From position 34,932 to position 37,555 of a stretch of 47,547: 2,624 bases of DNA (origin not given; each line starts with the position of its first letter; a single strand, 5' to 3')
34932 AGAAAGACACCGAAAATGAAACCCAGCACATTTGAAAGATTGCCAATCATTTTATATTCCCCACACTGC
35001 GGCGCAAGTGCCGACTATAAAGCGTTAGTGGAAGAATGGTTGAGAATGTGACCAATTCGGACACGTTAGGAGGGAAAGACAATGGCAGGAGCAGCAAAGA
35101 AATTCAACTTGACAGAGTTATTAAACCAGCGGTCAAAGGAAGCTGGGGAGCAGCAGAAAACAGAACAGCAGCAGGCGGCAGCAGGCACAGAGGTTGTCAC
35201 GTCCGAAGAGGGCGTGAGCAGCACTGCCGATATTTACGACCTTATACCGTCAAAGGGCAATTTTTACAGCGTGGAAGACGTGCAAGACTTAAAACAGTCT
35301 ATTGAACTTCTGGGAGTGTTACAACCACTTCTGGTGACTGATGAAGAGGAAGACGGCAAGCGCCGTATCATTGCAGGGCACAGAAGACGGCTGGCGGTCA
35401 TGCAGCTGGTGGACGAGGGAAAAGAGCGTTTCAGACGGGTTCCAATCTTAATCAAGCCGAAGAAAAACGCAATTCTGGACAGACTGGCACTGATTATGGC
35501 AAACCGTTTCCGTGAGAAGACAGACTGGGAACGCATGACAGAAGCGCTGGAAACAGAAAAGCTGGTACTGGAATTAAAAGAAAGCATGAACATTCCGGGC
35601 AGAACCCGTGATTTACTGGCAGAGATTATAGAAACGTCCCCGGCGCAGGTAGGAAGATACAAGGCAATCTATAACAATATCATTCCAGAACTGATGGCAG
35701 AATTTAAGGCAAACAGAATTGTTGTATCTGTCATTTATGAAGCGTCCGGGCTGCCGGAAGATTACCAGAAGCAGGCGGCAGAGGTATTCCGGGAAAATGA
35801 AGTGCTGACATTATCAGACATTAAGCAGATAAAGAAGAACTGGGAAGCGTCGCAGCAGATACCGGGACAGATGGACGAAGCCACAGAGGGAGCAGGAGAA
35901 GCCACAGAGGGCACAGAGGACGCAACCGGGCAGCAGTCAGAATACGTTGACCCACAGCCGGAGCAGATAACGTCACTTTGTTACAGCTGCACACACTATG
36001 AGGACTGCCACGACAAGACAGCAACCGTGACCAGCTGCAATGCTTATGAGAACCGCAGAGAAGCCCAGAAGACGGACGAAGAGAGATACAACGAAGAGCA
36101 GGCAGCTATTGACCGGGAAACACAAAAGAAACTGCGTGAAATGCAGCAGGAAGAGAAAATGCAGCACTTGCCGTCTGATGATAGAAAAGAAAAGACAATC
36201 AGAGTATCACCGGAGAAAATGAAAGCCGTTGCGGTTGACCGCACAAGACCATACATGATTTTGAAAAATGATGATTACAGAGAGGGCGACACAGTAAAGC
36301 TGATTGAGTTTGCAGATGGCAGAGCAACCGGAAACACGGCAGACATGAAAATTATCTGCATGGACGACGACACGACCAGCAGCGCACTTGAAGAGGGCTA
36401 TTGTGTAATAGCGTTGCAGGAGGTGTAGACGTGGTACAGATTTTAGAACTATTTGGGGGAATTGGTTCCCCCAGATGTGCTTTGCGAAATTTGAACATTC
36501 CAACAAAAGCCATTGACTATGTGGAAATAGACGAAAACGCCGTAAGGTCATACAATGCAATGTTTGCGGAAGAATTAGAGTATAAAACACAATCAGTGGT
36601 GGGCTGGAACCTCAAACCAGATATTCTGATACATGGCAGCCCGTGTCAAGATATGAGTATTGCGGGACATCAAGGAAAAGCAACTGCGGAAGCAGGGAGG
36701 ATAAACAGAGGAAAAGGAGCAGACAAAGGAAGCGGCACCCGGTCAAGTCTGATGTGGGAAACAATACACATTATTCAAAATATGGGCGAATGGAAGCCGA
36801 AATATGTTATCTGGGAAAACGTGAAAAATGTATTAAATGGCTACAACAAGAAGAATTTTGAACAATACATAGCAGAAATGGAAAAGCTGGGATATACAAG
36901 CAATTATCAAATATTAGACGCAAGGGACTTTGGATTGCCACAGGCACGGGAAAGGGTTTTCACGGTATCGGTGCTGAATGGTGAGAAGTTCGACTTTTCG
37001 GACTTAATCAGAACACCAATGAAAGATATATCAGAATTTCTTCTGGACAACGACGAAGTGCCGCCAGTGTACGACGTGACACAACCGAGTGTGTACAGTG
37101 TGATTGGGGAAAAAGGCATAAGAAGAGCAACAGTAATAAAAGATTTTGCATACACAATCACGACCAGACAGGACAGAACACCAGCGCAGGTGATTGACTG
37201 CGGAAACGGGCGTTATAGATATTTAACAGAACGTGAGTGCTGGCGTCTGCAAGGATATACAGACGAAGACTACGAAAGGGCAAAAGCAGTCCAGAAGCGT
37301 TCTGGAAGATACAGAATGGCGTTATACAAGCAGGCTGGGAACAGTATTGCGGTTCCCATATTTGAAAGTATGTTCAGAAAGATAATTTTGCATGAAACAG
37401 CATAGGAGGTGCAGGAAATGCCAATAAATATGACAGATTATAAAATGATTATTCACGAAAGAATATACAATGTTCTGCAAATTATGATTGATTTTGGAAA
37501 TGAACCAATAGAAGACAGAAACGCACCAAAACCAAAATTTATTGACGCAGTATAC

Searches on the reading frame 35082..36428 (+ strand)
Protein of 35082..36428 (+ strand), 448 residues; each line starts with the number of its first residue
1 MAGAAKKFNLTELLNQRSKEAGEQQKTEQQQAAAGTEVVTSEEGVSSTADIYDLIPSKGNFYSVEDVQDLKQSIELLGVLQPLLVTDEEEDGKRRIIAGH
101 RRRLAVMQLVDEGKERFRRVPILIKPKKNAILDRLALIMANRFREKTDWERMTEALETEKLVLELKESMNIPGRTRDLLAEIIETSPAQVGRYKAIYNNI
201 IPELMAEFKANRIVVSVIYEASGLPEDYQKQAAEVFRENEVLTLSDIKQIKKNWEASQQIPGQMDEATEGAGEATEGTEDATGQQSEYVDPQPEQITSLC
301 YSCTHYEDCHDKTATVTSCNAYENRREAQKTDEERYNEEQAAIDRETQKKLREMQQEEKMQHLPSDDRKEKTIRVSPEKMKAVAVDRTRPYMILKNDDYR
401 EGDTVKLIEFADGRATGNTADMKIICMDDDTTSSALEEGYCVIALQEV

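Call 19: search_protein_families(library=phrogs, max_evalue=0.001, proteins=[window:35082-36428:+])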
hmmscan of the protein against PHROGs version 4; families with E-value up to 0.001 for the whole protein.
window:35082-36428:+ (448 aa): 11 families
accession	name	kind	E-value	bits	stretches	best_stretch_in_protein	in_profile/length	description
phrog_15982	-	unknown function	6.6e-107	359.3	1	7-446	3-446/453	-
phrog_4715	-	DNA, RNA and nucleotide metabolism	5.5e-48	164.8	1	3-374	114-468/630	ParB-like partition protein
phrog_27290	-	unknown function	8.2e-28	98.4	1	53-389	37-368/517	-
phrog_1033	-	DNA, RNA and nucleotide metabolism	6e-09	37.1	1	65-152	56-142/334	ParB-like partition protein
phrog_6218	-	DNA, RNA and nucleotide metabolism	1.7e-07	31.8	1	64-137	24-91/506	ParB-like partition protein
phrog_723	-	DNA, RNA and nucleotide metabolism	2.3e-05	25.3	1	50-119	17-80/223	ParB-like partition protein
phrog_27360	-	unknown function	2.3e-05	24.9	1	65-174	29-132/312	-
phrog_620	-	DNA, RNA and nucleotide metabolism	3.2e-05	25.1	1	53-252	16-207/217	ParB-like partition protein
phrog_26387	-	DNA, RNA and nucleotide metabolism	0.0006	20.3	0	67-111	33-76/252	ParB-like partition nuclease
phrog_986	-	DNA, RNA and nucleotide metabolism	0.00063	20.6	0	314-447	40-173/253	RNA-binding protein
phrog_3264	-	DNA, RNA and nucleotide metabolism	0.0009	19.9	0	49-157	54-155/337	ParB-like partition protein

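Call 36: search_protein_families(library=pfam, max_evalue=0.001, proteins=[window:35082-36428:+])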
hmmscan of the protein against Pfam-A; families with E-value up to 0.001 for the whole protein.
window:35082-36428:+ (448 aa): 2 families
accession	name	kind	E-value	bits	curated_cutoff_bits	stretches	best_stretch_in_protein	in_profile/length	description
PF02195.25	ParB_N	-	1.6e-07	31.7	26.3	1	62-138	22-91/95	ParB N-terminal domain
PF12961.13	DUF3850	-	5.9e-07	30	22.9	1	373-444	4-76/77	Domain of unknown function (DUF3850)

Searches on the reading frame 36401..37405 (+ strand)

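Call 19: search_protein_families(library=phrogs, max_evalue=0.001, proteins=[window:36401-37405:+])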
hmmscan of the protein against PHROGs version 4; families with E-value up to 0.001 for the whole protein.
window:36401-37405:+ (334 aa): 9 families
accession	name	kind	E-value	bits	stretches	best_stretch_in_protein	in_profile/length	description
phrog_116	-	other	1.2e-71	243.1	1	12-331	208-492/779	DNA methyltransferase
phrog_363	-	other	1.5e-35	123.9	1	12-328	54-312/327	DNA methyltransferase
phrog_17284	-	unknown function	1.1e-15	58.7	1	245-329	130-211/245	-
phrog_16427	-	other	1e-14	55.8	1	241-326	89-166/235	DNA methyltransferase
phrog_8411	-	unknown function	4.4e-09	37.4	1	239-305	136-201/206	-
phrog_26324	-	other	9.5e-08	33.3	1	250-322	129-197/210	DNA methyltransferase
phrog_16528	-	other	3.2e-06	27.9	1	272-329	170-218/236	DNA methyltransferase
phrog_5999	-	other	5.5e-05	24.1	1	12-94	3-90/109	DNA methyltransferase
phrog_36001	-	unknown function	0.00045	19.5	1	128-191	498-561/715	-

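Call 36: search_protein_families(library=pfam, max_evalue=0.001, proteins=[window:36401-37405:+])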
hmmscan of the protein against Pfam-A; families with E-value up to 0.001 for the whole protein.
window:36401-37405:+ (334 aa): 1 family
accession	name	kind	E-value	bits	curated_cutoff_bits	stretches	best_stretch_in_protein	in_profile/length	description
PF00145.23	DNA_methylase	-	1.5e-49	169.6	22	1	13-329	2-323/324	C-5 cytosine-specific DNA methylase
